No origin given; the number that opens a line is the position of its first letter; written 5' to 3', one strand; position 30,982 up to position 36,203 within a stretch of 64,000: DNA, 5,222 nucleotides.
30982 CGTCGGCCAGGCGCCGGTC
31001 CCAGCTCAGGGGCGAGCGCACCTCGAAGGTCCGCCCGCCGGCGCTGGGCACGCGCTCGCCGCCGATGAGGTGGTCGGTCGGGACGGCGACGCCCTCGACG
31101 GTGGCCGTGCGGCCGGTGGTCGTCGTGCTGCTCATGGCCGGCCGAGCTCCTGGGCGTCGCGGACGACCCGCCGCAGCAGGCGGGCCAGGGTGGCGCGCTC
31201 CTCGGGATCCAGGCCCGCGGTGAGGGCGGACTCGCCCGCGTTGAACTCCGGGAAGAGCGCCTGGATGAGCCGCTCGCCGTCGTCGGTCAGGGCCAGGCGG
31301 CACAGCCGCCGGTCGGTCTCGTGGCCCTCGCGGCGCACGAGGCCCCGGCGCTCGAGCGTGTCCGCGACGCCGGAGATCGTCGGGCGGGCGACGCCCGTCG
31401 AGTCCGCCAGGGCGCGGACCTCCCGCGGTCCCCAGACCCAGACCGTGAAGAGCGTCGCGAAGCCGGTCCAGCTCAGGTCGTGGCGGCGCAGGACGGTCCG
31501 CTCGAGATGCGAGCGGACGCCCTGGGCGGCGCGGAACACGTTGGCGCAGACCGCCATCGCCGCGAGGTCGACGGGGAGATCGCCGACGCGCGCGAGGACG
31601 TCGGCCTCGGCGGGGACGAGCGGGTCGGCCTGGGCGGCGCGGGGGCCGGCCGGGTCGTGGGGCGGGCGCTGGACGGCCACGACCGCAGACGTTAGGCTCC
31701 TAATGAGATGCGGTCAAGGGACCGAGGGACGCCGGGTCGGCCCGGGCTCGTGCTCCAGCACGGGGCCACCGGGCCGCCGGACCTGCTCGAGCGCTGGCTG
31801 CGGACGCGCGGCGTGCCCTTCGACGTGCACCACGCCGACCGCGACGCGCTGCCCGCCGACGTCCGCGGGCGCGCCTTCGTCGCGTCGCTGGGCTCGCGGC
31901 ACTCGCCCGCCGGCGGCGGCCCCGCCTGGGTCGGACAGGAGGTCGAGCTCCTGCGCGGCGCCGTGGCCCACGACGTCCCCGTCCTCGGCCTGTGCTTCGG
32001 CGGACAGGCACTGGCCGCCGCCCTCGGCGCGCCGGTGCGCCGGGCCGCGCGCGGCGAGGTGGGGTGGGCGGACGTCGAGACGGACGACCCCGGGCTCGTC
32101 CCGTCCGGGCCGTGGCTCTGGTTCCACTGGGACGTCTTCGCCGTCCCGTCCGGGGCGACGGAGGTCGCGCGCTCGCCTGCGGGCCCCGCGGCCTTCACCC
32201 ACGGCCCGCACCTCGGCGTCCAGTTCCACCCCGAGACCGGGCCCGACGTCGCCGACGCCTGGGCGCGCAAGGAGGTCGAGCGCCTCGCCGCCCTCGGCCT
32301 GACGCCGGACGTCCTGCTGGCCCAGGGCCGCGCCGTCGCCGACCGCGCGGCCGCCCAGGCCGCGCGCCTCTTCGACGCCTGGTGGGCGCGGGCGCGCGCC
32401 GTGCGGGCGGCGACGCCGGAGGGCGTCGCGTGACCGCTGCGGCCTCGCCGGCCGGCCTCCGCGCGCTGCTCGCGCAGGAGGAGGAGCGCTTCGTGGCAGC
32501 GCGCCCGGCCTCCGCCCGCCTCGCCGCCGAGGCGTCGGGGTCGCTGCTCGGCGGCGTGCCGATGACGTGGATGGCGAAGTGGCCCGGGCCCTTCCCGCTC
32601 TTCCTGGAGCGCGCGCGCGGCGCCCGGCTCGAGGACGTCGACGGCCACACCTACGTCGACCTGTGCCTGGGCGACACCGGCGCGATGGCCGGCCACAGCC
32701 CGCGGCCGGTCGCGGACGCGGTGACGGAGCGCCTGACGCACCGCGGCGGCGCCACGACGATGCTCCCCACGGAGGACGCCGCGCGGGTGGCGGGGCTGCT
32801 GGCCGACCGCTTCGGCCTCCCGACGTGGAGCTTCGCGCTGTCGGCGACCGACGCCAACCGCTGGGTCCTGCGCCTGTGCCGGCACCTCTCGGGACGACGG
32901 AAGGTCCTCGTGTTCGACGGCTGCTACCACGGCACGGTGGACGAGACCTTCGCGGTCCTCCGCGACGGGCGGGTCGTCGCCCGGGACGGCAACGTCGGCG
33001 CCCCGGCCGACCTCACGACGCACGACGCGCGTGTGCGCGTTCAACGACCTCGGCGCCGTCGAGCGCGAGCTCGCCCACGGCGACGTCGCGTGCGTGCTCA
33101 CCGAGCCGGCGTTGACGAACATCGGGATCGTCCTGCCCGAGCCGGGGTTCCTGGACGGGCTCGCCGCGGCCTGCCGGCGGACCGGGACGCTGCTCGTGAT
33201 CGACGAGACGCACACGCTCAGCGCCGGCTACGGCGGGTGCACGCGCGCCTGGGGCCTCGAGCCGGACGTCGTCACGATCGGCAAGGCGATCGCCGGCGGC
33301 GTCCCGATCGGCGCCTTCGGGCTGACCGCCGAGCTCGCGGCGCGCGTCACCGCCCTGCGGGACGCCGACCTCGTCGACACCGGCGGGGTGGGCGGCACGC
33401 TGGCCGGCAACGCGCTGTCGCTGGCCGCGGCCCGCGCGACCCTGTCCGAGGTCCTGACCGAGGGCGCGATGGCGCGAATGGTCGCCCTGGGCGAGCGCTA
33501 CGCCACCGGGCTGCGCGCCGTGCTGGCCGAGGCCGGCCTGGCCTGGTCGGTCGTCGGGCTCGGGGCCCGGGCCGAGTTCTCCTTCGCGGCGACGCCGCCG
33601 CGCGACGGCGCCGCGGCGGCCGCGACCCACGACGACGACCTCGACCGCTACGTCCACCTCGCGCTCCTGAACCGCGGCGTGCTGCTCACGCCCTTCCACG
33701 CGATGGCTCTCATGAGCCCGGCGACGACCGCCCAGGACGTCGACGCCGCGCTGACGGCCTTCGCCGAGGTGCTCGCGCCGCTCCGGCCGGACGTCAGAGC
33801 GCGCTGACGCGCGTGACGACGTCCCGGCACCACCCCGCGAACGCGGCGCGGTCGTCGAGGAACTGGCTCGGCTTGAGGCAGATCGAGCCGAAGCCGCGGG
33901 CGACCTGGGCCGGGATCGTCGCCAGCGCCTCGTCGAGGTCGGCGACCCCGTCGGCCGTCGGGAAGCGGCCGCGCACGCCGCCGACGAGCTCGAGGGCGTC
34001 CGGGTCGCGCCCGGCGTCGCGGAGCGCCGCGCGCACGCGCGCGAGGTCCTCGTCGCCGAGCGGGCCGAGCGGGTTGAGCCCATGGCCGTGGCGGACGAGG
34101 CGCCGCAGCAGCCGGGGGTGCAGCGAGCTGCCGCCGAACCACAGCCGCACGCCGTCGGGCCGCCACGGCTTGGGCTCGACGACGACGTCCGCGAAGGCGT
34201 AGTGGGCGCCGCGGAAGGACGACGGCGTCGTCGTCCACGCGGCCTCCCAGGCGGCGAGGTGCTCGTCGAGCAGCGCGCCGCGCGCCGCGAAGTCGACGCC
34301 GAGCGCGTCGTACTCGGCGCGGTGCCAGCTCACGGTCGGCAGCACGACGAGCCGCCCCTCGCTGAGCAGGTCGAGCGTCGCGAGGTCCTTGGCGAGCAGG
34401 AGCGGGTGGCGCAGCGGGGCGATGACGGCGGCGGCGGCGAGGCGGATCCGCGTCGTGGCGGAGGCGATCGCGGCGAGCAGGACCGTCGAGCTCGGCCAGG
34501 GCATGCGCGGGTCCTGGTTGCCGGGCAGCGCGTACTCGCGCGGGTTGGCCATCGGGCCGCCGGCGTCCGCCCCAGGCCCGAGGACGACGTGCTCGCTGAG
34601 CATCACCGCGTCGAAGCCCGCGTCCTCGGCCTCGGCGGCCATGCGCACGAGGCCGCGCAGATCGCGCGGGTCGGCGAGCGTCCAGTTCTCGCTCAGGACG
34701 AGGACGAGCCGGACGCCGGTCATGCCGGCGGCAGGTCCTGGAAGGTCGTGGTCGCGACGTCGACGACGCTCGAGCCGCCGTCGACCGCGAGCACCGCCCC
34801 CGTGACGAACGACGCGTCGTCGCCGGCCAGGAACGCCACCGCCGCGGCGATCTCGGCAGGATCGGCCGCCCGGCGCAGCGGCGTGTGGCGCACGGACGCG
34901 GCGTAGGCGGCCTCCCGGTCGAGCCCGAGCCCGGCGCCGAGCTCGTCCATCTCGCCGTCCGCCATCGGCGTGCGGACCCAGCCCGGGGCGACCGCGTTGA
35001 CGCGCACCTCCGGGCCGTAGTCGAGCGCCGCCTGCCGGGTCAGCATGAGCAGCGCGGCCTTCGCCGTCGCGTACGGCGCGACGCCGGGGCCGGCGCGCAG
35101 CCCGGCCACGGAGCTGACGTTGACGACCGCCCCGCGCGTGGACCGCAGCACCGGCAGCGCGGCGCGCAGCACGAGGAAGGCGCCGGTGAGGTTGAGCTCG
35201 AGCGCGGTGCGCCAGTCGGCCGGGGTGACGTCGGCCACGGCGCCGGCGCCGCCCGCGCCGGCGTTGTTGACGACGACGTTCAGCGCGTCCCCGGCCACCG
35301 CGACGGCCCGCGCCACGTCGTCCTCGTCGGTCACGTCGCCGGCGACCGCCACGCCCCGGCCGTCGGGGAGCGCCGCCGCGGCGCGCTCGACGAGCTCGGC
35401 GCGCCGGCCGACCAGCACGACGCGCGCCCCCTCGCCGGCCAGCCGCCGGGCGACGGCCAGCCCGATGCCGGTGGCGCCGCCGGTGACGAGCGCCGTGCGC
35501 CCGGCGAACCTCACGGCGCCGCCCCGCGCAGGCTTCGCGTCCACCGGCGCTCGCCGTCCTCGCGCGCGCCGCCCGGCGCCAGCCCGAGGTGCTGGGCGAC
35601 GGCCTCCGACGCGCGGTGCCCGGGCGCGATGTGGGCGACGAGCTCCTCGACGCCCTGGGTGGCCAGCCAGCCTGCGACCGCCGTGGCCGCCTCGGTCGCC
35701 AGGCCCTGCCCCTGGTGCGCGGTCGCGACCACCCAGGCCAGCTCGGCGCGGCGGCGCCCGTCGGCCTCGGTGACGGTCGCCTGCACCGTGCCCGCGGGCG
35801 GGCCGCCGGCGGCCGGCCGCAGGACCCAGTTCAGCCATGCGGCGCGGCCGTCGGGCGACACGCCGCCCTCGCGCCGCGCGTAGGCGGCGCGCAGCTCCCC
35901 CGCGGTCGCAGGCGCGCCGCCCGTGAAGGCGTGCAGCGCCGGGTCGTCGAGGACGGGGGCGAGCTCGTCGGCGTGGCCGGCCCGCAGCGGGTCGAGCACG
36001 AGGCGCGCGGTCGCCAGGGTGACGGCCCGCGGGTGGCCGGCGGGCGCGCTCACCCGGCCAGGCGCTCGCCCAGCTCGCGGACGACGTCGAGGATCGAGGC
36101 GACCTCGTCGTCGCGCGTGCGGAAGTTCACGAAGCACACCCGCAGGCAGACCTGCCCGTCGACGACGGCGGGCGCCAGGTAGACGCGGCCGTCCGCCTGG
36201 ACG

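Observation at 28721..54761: Candidate gamma-glutamylation / P450-dependent amine catabolic island combined with a homoprotocatechuate-like meta-cleavage module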

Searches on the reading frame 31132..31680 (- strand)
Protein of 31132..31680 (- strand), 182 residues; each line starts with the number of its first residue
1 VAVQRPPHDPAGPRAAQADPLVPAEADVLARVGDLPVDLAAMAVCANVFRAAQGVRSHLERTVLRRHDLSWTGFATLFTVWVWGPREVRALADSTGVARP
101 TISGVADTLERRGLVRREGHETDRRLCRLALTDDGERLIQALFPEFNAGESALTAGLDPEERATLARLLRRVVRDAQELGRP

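Call 8: search_protein_families(library=pfam, proteins=[window:31132-31680:-])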
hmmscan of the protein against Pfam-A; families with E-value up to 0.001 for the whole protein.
window:31132-31680:- (182 aa): 6 families
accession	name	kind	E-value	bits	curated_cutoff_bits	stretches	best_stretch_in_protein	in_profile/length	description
PF01047.28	MarR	-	1.3e-12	47.8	24.6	1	69-125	1-57/59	MarR family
PF12802.13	MarR_2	-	1.7e-08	34.9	27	1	88-125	23-60/61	MarR family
PF09339.16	HTH_IclR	-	5.8e-05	23.2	22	1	88-118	21-51/52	IclR helix-turn-helix domain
PF01978.25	TrmB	-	0.00067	19.9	25.6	0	80-120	17-57/68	Sugar-specific transcriptional regulator TrmB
PF25213.1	HVO_A0261_N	-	0.00075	19.8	35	1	84-121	23-60/86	HVO_A0261 N-terminal domain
PF13463.12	HTH_27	-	0.0009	19.9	22.2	0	91-135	24-68/68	Winged helix DNA-binding domain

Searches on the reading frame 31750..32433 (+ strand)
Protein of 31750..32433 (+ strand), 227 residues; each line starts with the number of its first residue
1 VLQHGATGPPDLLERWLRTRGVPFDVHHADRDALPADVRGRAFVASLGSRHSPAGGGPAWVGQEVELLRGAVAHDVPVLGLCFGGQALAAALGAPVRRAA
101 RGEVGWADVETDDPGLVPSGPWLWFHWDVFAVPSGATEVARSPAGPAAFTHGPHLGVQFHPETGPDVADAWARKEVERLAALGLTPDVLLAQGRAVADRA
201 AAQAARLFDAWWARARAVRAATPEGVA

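Call 8: search_protein_families(library=pfam, proteins=[window:31750-32433:+])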
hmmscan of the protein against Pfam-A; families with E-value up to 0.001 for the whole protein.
window:31750-32433:+ (227 aa): 2 families
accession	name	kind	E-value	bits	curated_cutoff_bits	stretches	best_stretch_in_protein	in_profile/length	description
PF00117.34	GATase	-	1.2e-11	45.1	22.8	1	56-168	50-178/190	Glutamine amidotransferase class-I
PF07722.19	Peptidase_C26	-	1.6e-05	25.3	20.5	0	64-96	94-126/219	Peptidase C26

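Call 12: search_protein_families(library=ncbifam, proteins=[window:31750-32433:+])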
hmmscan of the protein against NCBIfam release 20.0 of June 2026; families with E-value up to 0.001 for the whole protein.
window:31750-32433:+ (227 aa): 19 families
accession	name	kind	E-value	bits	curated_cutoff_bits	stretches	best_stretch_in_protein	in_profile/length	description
NF005458.0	PRK07053.1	equivalog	3.8e-25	88.6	250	1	60-215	68-232/234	glutamine amidotransferase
NF005072.0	PRK06490.1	equivalog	1.1e-20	73.6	339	1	4-219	21-244/251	glutamine amidotransferase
NF006562.0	PRK09065.1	equivalog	3.8e-15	56.1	205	1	59-196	74-223/242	glutamine amidotransferase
TIGR00888.1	guaA_Nterm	equivalog_domain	9.5e-13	48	172.15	1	55-163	48-167/188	glutamine-hydrolyzing GMP synthase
NF005849.0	PRK07765.1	equivalog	2.7e-09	36.6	308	1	48-100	49-101/219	aminodeoxychorismate/anthranilate synthase component II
NF001975.0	PRK00758.1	equivalog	1.7e-08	34.3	198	1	72-163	64-165/185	GMP synthase subunit A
NF000848.1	PRK00074.1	equivalog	1.7e-08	33.5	400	1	67-163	62-170/512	glutamine-hydrolyzing GMP synthase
TIGR00566.1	trpG_papA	subfamily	1.7e-06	28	121.05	1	52-101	51-100/192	glutamine amidotransferase of anthranilate synthase or aminodeoxychorismate synthase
NF006098.0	PRK08250.1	equivalog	2.6e-06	27.1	301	1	10-110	14-119/239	glutamine amidotransferase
TIGR01368.1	CPSaseIIsmall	equivalog_domain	5.9e-06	25.5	307.35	1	56-96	227-267/361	glutamine-hydrolyzing carbamoyl-phosphate synthase small subunit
NF011201.0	PRK14607.1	equivalog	1e-05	24.5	670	1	52-103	51-101/534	bifunctional anthranilate synthase component II/anthranilate phosphoribosyltransferase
NF005743.0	PRK07567.1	equivalog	1.2e-05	24.7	264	1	66-115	84-133/245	glutamine amidotransferase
NF005946.0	PRK08007.1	equivalog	2.9e-05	23.7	332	1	52-103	50-100/187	aminodeoxychorismate synthase component 2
NF004212.0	PRK05665.1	equivalog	5e-05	23.1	309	1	47-167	64-192/241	amidotransferase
TIGR01823.1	PabB-fungal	equivalog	0.00021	19.7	442.55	0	67-99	78-110/742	aminodeoxychorismate synthase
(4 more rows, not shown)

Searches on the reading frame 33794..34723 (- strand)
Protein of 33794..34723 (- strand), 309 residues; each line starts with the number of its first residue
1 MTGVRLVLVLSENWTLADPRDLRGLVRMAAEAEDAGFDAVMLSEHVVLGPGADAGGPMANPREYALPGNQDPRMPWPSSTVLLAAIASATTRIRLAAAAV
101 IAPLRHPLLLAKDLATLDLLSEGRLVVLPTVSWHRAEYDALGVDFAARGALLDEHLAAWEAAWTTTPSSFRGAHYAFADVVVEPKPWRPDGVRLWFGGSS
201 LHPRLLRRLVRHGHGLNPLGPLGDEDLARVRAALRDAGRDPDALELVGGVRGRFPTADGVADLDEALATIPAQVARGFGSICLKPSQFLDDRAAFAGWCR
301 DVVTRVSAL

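Call 8: search_protein_families(library=pfam, proteins=[window:33794-34723:-])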
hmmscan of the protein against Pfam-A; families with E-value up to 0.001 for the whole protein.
window:33794-34723:- (309 aa): 1 family
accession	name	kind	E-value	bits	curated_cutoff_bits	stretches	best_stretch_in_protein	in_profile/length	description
PF00296.26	Bac_luciferase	-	2.1e-40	139.4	27.9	1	12-248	10-224/314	Luciferase-like monooxygenase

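Call 12: search_protein_families(library=ncbifam, proteins=[window:33794-34723:-])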
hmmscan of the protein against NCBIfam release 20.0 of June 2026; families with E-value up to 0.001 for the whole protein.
window:33794-34723:- (309 aa): 27 families (the best 25 are shown)
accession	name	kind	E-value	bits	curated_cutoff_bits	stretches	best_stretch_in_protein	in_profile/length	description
TIGR03619.1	F420_Rv2161c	subfamily_domain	6.1e-53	179.9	166.9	1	27-280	2-242/247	TIGR03619 family F420-dependent LLM class oxidoreductase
TIGR03560.1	F420_Rv1855c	subfamily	1.7e-29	103.3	231.4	1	24-245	14-223/227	TIGR03560 family F420-dependent LLM class oxidoreductase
TIGR03571.1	lucif_BA3436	subfamily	8.1e-21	74.6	303.9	1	79-188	69-179/304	TIGR03571 family LLM class oxidoreductase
TIGR03621.1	F420_MSMEG_2516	subfamily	6.7e-20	71.4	213.15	1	81-199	44-158/295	TIGR03621 family F420-dependent LLM class oxidoreductase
TIGR03854.1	F420_MSMEG_3544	hypoth_equivalog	1.5e-15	57.3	295.6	1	84-216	48-177/290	TIGR03854 family LLM class F420-dependent oxidoreductase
TIGR04020.1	seco_metab_LLM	subfamily_domain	1.9e-15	56.8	244.45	1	76-196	50-169/341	MupA/Atu3671 family FMN-dependent luciferase-like monooxygenase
TIGR04027.1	LLM_KPN_01858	hypoth_equivalog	5.4e-15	55.2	412.9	1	77-167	52-142/326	putative FMN-dependent luciferase-like monooxygenase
TIGR04021.1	LLM_DMSO2_sfnG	equivalog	9.4e-15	54.8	382.95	1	79-201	63-187/350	dimethylsulfone monooxygenase SfnG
TIGR03612.1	RutA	equivalog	2.9e-10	40.2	498.3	1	79-187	67-179/355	pyrimidine utilization protein A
TIGR03857.1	F420_MSMEG_2249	hypoth_equivalog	9.2e-10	38.2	218.4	1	80-149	43-111/329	TIGR03857 family LLM class F420-dependent oxidoreductase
TIGR03564.1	F420_MSMEG_4879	subfamily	1.1e-09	38.4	234.25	1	81-179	28-126/265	TIGR03564 family F420-dependent LLM class oxidoreductase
TIGR03860.1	FMN_nitrolo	subfamily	1.6e-09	37.1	279.7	1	20-125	26-118/422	NtaA/DmoA family FMN-dependent monooxygenase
TIGR03557.1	F420_G6P_family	subfamily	4.1e-09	36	210.4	1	81-191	51-164/316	TIGR03557 family F420-dependent LLM class oxidoreductase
TIGR03565.1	alk_sulf_monoox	equivalog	7.6e-09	35.1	518.2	1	79-200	55-177/346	FMNH2-dependent alkanesulfonate monooxygenase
TIGR03858.1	LLM_2I7G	subfamily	1.2e-08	34.4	462.25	1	79-188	58-168/337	Atu2307/SP_0267 family LLM class monooxygenase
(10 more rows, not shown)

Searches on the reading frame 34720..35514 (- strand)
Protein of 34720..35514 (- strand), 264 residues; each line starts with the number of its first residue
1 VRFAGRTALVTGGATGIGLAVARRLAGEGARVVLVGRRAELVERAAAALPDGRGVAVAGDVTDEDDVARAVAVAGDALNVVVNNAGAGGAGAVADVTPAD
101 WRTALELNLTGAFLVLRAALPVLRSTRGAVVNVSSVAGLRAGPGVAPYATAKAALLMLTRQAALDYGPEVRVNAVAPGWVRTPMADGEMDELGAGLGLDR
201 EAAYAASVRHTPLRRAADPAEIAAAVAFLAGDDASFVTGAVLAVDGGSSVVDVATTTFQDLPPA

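Call 8: search_protein_families(library=pfam, proteins=[window:34720-35514:-])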
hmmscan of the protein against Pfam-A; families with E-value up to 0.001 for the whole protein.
window:34720-35514:- (264 aa): 4 families
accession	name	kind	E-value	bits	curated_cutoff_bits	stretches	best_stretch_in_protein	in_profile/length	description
PF13561.12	adh_short_C2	-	3.6e-58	197.4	27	1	14-248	3-235/236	Enoyl-(Acyl carrier protein) reductase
PF00106.31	adh_short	-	1.5e-49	168.6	26.6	1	7-187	2-189/195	short chain dehydrogenase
PF08659.16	KR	-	7.4e-17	62.3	22.6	1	7-155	2-156/180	KR domain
PF01370.27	Epimerase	-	7.6e-08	32.5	20.9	1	8-167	1-161/240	NAD dependent epimerase/dehydratase family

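Call 65: search_protein_families(library=ncbifam, proteins=[window:34720-35514:-], max_evalue=1e-30)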
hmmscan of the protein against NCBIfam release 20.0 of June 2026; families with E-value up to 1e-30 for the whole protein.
window:34720-35514:- (264 aa): 102 families (the best 25 are shown)
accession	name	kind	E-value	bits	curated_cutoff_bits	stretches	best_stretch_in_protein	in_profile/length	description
NF052558.1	MBtsdlDhBudC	equivalog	6.3e-63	212.7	270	1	3-250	1-243/250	meso-2,3-butanediol dehydrogenase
NF005559.1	PRK07231.1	subfamily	1.2e-62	211.7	215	1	2-249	1-248/249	glucose 1-dehydrogenase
NF004791.0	PRK06138.1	equivalog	6e-56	189.5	312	1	1-250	1-251/252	SDR family oxidoreductase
NF006693.0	PRK09242.1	equivalog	4.6e-54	183.2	328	1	2-249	7-254/258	SDR family oxidoreductase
NF004198.0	PRK05653.1-3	equivalog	1.4e-53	181.9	296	1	3-249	5-247/248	3-oxoacyl-ACP reductase FabG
NF009466.0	PRK12826.1-2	subfamily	2.6e-52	177.7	222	1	6-249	4-245/248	3-oxoacyl-ACP reductase FabG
NF005473.0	PRK07069.1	equivalog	1.3e-51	175.7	339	1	2-250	7-261/262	SDR family oxidoreductase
NF005067.0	PRK06484.1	equivalog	4.4e-51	174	713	1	5-254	9-257/524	short chain dehydrogenase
NF009093.0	PRK12429.1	subfamily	4.3e-50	170.4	258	1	2-247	2-255/259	3-hydroxybutyrate dehydrogenase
NF005681.0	PRK07478.1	subfamily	1.3e-49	168.9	267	1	2-251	3-252/254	SDR family oxidoreductase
NF005893.0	PRK07856.1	equivalog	1.4e-49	168.7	255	1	1-249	5-242/255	SDR family oxidoreductase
TIGR01963.1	PHB_DH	subfamily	1.6e-48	165.2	307.05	1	6-247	2-251/255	3-hydroxybutyrate dehydrogenase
NF005469.0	PRK07063.1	equivalog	2.6e-48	164.8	306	1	2-251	4-257/260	SDR family oxidoreductase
TIGR01830.1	3oxo_ACP_reduc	equivalog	2.6e-48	164.8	297.75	1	8-247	1-237/239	3-oxoacyl-[acyl-carrier-protein] reductase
NF009468.0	PRK12826.1-4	equivalog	6.7e-48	163.6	318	1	2-250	4-249/256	SDR family oxidoreductase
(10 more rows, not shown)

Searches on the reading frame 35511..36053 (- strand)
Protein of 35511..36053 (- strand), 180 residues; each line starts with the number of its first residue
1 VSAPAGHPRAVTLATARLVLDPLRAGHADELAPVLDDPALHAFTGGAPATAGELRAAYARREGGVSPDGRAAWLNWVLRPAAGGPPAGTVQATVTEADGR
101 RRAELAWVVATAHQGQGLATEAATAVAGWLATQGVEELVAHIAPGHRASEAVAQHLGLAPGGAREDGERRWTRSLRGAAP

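Call 8: search_protein_families(library=pfam, proteins=[window:35511-36053:-])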
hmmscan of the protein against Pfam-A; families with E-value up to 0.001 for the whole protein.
window:35511-36053:- (180 aa): 2 families
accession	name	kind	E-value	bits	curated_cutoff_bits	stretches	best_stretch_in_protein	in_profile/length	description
PF13302.13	Acetyltransf_3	-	3.2e-21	76.9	25.4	1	17-158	1-137/138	Acetyltransferase (GNAT) domain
PF00583.31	Acetyltransf_1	-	5.4e-08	33.6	20.7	1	83-157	41-115/116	Acetyltransferase (GNAT) family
